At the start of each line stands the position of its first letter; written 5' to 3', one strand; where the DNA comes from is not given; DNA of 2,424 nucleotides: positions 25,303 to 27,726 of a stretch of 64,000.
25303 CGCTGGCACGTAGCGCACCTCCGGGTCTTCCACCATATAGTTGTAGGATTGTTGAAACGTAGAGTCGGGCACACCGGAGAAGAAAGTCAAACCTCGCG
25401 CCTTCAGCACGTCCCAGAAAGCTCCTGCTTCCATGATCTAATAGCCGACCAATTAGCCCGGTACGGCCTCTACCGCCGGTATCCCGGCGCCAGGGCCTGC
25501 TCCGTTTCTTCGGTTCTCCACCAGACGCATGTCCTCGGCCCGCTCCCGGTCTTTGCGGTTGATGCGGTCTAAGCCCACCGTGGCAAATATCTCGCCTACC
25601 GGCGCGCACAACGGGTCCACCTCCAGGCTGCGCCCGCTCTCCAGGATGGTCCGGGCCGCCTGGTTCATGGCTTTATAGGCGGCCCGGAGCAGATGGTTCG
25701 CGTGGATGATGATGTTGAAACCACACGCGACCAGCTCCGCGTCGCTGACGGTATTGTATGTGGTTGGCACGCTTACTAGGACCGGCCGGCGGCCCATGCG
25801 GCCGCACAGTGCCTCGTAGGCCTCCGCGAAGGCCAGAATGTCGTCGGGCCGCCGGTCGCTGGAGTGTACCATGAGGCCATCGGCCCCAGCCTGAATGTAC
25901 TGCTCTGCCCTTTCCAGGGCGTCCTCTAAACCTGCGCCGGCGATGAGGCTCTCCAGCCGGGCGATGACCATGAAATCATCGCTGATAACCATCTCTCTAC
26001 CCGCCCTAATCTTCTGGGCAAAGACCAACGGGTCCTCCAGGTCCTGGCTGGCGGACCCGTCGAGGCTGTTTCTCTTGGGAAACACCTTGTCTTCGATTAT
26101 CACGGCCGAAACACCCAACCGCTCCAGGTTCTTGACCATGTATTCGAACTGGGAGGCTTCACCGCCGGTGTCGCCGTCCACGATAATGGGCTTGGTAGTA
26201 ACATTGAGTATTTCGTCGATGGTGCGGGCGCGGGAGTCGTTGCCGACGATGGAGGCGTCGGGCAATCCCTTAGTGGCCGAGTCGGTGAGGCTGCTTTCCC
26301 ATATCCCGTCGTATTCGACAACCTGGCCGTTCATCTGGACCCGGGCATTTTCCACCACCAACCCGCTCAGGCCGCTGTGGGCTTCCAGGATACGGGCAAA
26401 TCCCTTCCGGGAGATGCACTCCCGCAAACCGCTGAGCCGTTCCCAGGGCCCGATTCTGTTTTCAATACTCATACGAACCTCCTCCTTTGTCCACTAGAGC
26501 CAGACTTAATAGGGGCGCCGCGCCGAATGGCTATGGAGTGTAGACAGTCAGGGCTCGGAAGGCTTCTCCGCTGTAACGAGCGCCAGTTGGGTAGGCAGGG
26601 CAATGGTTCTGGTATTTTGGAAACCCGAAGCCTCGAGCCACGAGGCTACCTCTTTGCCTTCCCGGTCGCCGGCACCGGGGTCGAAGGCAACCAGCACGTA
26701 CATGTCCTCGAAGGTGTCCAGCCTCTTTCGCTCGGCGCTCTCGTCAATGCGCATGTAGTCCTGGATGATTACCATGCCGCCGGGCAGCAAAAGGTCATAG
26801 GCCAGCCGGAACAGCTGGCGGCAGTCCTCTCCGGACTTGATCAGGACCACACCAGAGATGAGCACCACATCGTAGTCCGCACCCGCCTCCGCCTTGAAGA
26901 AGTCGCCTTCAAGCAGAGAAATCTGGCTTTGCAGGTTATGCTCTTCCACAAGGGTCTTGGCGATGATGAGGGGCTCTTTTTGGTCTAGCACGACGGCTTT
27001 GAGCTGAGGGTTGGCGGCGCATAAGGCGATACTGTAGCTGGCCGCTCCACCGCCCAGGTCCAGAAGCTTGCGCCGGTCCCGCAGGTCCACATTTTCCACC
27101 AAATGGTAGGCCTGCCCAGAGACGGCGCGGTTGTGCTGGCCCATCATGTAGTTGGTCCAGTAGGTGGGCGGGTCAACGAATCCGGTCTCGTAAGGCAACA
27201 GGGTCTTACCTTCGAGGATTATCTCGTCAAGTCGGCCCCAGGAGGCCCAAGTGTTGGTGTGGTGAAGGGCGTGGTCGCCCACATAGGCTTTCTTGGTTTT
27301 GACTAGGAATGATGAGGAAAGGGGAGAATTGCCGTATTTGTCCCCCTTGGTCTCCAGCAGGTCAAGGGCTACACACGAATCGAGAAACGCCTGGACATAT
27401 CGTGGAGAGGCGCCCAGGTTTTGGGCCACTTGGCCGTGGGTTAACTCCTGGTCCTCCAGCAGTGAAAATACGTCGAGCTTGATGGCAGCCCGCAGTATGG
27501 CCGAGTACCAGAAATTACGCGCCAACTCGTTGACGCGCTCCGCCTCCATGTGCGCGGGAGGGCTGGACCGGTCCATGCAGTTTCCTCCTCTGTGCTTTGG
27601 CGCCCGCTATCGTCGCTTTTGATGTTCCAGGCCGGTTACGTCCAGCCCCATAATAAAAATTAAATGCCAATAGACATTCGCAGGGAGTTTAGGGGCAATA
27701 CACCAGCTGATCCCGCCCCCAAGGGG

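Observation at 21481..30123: Phosphonate (2-AEP-type) biosynthetic operon sits between two IS1380-family copies, downstream of the IRR of the complete copy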

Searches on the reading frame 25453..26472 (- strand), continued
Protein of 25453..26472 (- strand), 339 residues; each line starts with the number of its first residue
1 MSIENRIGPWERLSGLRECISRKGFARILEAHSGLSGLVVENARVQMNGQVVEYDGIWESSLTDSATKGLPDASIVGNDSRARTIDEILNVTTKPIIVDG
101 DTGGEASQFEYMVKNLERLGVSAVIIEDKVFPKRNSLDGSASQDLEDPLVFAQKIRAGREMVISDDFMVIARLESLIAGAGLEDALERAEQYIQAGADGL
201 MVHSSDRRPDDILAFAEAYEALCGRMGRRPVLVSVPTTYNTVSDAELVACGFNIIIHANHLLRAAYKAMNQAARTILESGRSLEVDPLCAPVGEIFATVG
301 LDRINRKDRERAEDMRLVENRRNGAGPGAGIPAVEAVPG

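Call 51: search_protein_families(library=pfam, proteins=[L011:1065-1973:+, L011:2013-2465:+, L011:60-974:+, L012:6334-7062:+, L004:2259-4055:+, L004:4192-5127:+, L002:3563-4192:+, L002:4213-4776:+], max_evalue=0.01)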
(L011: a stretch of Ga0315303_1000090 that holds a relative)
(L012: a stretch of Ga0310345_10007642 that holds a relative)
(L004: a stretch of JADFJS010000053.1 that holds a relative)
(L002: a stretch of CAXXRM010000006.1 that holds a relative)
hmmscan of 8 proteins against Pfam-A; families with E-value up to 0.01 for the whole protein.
L011:1065-1973:+ (302 aa): 2 families
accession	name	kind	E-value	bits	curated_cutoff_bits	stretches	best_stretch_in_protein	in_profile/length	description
PF04991.19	LicD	-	4.1e-14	53.7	22.6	1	43-70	6-33/227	LicD family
PF13620.12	CarboxypepD_reg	-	0.0031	18.3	32.3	1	219-275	5-66/82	Carboxypeptidase regulatory-like domain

L011:2013-2465:+ (150 aa): 1 family
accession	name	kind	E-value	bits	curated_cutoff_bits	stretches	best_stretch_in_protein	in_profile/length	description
PF01467.32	CTP_transf_like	-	7.3e-22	78.4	21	1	21-140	7-133/133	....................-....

L011:60-974:+ (304 aa): 2 families
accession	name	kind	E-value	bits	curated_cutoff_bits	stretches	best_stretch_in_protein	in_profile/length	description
PF00588.24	SpoU_methylase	-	1.1e-43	149.2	29.7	1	124-264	2-142/142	SpoU rRNA Methylase family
PF08032.17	SpoU_sub_bind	-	2.7e-16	60.1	22.8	1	32-102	2-71/76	RNA 2'-O ribose methyltransferase substrate binding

L012:6334-7062:+ (242 aa): 1 family
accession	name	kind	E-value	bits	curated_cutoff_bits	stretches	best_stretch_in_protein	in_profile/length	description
PF01564.23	Spermine_synth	-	0.00013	22.1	22.9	1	57-135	8-84/186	Spermine/spermidine synthase domain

L004:2259-4055:+ (598 aa): 3 families
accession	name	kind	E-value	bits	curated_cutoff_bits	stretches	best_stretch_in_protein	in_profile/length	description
PF02776.23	TPP_enzyme_N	-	4.4e-24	85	26.8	1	9-115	3-106/119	Thiamine pyrophosphate enzyme, N-terminal TPP binding domain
PF02775.26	TPP_enzyme_C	-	2.4e-20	73.3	21.9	1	434-592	3-150/151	Thiamine pyrophosphate enzyme, C-terminal TPP binding domain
PF00205.28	TPP_enzyme_M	-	3e-09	37.1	30.4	1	206-283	1-86/137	Thiamine pyrophosphate enzyme, central domain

L004:4192-5127:+ (311 aa): 11 families
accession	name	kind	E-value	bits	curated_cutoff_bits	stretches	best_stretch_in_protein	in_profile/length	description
PF01370.27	Epimerase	-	1.6e-31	110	20.9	1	3-234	1-238/240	NAD dependent epimerase/dehydratase family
PF16363.11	GDP_Man_Dehyd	-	2.6e-21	76.9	27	1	4-248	1-261/332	GDP-mannose 4,6 dehydratase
PF01073.25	3Beta_HSD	-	1.3e-14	54.3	22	1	4-179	1-187/280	3-beta hydroxysteroid dehydrogenase/isomerase family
PF13460.12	NAD_binding_10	-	6.6e-13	49.4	27.2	1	7-178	1-151/184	NAD(P)H-binding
PF04321.23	RmlD_sub_bind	-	9.8e-08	31.8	27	1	1-222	1-196/287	RmlD substrate binding domain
PF07993.18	NAD_binding_4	-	2.6e-07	30.5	20.1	1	43-189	60-222/258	Male sterility protein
PF02719.21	Polysacc_synt_2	-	8.5e-06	25.6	20.2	1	3-116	1-128/293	Polysaccharide biosynthesis protein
PF00106.31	adh_short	-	0.00041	20.3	26.6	1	2-65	2-70/195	short chain dehydrogenase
PF02254.24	TrkA_N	-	0.0007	20.3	23.8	1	6-64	3-60/116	TrkA-N domain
PF08659.16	KR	-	0.0011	19.3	22.6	1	2-67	2-76/180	KR domain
PF05368.20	NmrA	-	0.002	18.2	27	1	2-66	4-70/298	NmrA-like family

L002:3563-4192:+ (209 aa): 1 family
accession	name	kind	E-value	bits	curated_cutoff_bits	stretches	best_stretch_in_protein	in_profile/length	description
PF00589.27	Phage_integrase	-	3.7e-25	89.1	27.1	1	26-191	2-169/172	Phage integrase family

L002:4213-4776:+ (187 aa): 2 families
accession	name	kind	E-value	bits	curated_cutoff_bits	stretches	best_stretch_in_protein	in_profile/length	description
PF01548.23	DEDD_Tnp_IS110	-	4.3e-11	43.3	29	1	9-92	66-150/155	Transposase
PF02371.22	Transposase_20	-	1.7e-05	25.6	21.3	1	134-173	3-43/87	Transposase IS116/IS110/IS902 family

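Call 78: search_solved_structures(query=L004:6692-7393:+, max_evalue=0.001)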
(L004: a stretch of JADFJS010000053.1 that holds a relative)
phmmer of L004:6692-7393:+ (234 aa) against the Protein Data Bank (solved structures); distinct sequences matched with E-value up to 0.001: 30.
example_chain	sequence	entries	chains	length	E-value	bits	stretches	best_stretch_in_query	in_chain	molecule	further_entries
8zc8_A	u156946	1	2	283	8.1e-10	42.1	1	50-156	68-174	MitM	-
21zq_A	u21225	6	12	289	8.2e-10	42.1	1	50-156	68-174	MitM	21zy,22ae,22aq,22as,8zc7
1ve3_A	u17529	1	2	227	8e-09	38.9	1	55-160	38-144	hypothetical protein PH0226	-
3d2l_A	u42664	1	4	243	8.3e-09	38.8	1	24-155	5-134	SAM-dependent methyltransferase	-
3sm3_A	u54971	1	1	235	1.5e-08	38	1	28-162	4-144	SAM-dependent methyltransferases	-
3mgg_A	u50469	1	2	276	6e-08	36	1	51-157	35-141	Methyltransferase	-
4ine_A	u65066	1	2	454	1.4e-07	34.8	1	40-189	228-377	Protein PMT-2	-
4nec_A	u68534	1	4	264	2.2e-07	34.2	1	24-163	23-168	Putative SAM-dependent methyltransferase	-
9w6x_A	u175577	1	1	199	3.1e-07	33.7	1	54-156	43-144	YtkW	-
3bus_A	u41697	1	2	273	1e-06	32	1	53-155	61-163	Methyltransferase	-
4krh_A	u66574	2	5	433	1.5e-06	31.4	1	48-187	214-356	Phosphoethanolamine N-methyltransferase 2 | Phospholethanolamine N-methyltransferase 2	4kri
8ys9_A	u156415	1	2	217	2.6e-06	30.7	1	56-153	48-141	Phosphatidylethanolamine N-methyltransferase/phosphatidyl-N-methylethanolamine N-methyltra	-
1xxl_A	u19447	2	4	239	5.3e-06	29.7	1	56-157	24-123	YcgJ protein | ycgJ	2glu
6uv6_A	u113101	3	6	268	6.2e-06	29.4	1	52-156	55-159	D-glucose O-methyltransferase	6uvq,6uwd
5evj_A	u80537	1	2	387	8.8e-06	28.9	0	42-155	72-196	Arsenite methyltransferase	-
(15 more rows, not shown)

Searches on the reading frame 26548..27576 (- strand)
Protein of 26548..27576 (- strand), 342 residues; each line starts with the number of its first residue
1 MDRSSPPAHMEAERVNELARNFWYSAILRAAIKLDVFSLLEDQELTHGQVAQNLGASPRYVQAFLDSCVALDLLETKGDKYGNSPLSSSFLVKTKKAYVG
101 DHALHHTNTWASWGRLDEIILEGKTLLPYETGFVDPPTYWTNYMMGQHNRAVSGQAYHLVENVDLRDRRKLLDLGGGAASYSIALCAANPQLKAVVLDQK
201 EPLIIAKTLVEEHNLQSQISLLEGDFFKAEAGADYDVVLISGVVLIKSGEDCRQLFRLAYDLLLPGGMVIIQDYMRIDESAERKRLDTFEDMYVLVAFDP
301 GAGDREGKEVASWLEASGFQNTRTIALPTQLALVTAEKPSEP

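Call 3: search_protein_families(library=pfam, proteins=[window:26548-27576:-], max_evalue=0.001)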
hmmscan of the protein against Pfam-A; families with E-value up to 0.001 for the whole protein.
window:26548-27576:- (342 aa): 6 families
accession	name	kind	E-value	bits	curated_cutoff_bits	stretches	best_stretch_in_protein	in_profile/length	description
PF00891.24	Methyltransf_2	-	4.4e-17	62.6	22.3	1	143-320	39-210/210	O-methyltransferase domain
PF08100.18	Dimerisation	-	5.9e-17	61.7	25.6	1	14-92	8-92/93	O-methyltransferase dimerisation domain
PF08242.18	Methyltransf_12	-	1.2e-08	36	30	1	172-269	1-98/98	Methyltransferase domain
PF13649.12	Methyltransf_25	-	5.1e-06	27.5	27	1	172-267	2-97/97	Methyltransferase domain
PF05175.20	MTS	-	2.2e-05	24.6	23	1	159-240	23-104/170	Methyltransferase small domain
PF08241.18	Methyltransf_11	-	0.00082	20.4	21.2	0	172-271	1-95/95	Methyltransferase domain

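Call 4: search_protein_families(library=ncbifam, proteins=[window:26548-27576:-], max_evalue=0.001)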
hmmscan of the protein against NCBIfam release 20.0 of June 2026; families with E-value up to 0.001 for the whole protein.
window:26548-27576:- (342 aa): 8 families
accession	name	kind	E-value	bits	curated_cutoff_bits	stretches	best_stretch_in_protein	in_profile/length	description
TIGR02716.1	C20_methyl_CrtF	equivalog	4.1e-15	55.6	276.1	1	157-280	139-260/306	bacteriochlorophyllide d C-20 methyltransferase BchU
NF053543.1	FlxJ_fam_MTase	equivalog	3.8e-08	32.6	560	1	27-254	29-266/352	FlxJ family methyltransferase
NF043040.1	corrin_prot_MT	hypoth_equivalog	2.3e-07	30.5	180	1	159-323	34-200/216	corrinoid protein-associated methyltransferase CpaM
TIGR03533.1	L3_gln_methyl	equivalog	1.1e-06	28.2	229.7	1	164-239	118-194/284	50S ribosomal protein L3 N(5)-glutamine methyltransferase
TIGR04543.1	ketoArg_3Met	equivalog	5.8e-06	25.6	425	1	167-223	149-206/336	2-ketoarginine methyltransferase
TIGR02469.1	CbiT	equivalog_domain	8e-05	22.9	78.3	1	162-272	14-121/124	precorrin-6Y C5,15-methyltransferase (decarboxylating) subunit CbiT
NF006138.0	PRK08287.1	equivalog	8e-05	22.6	210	1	160-272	24-130/189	decarboxylating cobalt-precorrin-6B (C(15))-methyltransferase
NF041820.1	daptide_MTase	equivalog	0.0002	20.9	175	1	168-282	37-152/243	daptide-type RiPP biosynthesis methyltransferase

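Call 56: find_encoding_contigs(protein=window:26548-27576:-, flank=10000, max_places=10)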
Protein window:26548-27576:- (342 aa): 3 contigs read that carry it; 2 places shown.
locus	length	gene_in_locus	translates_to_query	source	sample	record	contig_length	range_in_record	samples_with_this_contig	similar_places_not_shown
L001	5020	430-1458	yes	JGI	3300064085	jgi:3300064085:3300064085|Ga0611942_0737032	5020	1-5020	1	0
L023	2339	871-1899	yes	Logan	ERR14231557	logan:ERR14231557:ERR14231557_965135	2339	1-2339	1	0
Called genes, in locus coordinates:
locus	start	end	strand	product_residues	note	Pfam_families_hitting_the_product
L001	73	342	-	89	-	-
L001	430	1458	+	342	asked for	PF08100:Dimerisation, PF00891:Methyltransf_2, PF05175:MTS (faint), PF13649:Methyltransf_25 (weak), PF13847:Methyltransf_31, PF08242:Methyltransf_12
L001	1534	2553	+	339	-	PF13714:PEP_mutase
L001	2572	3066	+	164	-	PF02776:TPP_enzyme_N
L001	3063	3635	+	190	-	PF02775:TPP_enzyme_C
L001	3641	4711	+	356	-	PF00266:Aminotran_5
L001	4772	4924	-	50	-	-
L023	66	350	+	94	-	-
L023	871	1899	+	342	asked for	PF08100:Dimerisation, PF00891:Methyltransf_2, PF05175:MTS (faint), PF13649:Methyltransf_25 (weak), PF13847:Methyltransf_31, PF08242:Methyltransf_12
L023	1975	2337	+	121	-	?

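Call 79: search_solved_structures(query=window:26548-27576:-, max_evalue=0.001)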
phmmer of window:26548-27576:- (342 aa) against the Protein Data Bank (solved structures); distinct sequences matched with E-value up to 0.001: 45.
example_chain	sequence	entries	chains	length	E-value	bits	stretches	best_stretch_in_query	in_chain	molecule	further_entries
7wdw_A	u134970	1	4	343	2.8e-31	112.2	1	11-338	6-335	DSYB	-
7wdq_A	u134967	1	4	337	3.4e-31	111.9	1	11-334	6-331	SAM-dependent MTHB methyltransferase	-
22ow_A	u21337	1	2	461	1.2e-24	90.4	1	21-332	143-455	Methyltransferase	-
8tji_A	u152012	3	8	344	6.7e-24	88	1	2-334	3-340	RedM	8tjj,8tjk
7ux6_A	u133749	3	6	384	1.7e-18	70.2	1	9-341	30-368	MfnG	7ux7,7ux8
2r3s_A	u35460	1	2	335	1.6e-16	63.7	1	22-331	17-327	uncharacterized protein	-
3mcz_A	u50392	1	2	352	2e-16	63.4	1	18-277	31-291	O-methyltransferase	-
4a6d_A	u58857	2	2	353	9.5e-16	61.2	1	14-291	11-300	HYDROXYINDOLE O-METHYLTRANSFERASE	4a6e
4qvg_A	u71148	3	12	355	2.9e-14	56.3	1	163-328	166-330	SibL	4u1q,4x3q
3gwz_A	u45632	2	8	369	9.4e-13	51.3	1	12-325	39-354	MmcR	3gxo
4z2y_A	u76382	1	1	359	1.2e-11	47.6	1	13-320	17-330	CalO6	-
4wxh_A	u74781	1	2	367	7.2e-11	45.1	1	165-306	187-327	Carminomycin 4-O-methyltransferase DnrK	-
7pga_A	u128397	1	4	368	2e-10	43.7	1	164-300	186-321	Carminomycin 4-O-methyltransferase DnrK,Methyltransferase domain-containing protein,Aclaci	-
6c5b_A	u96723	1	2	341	2.5e-10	43.3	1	18-336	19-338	Methyltransferase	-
2ip2_A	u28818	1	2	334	2.7e-10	43.3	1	16-337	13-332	Probable phenazine-specific methyltransferase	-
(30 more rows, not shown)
